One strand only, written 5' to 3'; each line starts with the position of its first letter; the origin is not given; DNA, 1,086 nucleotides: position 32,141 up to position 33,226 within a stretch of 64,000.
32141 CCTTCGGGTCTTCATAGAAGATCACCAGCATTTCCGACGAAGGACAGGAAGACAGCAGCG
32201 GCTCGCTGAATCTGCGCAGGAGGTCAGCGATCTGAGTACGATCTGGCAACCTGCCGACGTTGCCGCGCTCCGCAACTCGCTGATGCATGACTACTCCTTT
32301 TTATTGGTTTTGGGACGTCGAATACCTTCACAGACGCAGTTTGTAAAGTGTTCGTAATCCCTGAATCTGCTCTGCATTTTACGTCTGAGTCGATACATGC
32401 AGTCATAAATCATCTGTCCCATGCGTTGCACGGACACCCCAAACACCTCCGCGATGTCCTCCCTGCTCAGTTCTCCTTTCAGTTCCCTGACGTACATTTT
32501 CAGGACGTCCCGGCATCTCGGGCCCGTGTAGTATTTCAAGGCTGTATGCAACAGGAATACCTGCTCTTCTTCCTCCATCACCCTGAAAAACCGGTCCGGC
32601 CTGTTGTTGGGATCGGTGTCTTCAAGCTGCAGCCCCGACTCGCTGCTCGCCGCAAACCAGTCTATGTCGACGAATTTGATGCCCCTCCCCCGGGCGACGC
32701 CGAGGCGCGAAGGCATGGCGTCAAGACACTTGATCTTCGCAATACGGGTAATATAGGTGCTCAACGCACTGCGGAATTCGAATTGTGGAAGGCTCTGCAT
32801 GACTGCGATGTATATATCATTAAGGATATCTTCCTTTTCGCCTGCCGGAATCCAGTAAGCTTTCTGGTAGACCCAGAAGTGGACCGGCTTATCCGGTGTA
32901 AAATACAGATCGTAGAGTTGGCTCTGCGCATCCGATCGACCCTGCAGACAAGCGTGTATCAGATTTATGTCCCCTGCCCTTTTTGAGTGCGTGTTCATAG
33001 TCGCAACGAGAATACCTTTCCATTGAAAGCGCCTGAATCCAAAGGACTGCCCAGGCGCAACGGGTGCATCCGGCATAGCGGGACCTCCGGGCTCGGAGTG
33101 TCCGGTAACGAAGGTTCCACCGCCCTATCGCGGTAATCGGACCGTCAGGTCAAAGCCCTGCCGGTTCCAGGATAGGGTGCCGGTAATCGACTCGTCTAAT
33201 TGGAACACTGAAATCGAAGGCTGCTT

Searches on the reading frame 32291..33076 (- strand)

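Call 82: search_protein_families(library=pfam, proteins=[window:32291-33076:-], max_evalue=0.01)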
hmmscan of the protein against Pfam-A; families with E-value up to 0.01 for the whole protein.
window:32291-33076:- (261 aa): 2 families
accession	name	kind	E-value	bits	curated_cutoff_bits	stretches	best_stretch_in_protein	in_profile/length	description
PF04542.20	Sigma70_r2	-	3.6e-05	23.9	24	1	79-121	21-65/71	Sigma-70 region 2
PF21667.2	Nop5_N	-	0.0062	17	27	0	195-246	51-101/117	Nop5, N-terminal domain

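Call 83: search_protein_families(library=padloc, proteins=[window:32291-33076:-], max_evalue=0.01)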
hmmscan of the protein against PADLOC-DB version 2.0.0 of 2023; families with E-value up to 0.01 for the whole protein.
window:32291-33076:- (261 aa): 0 families
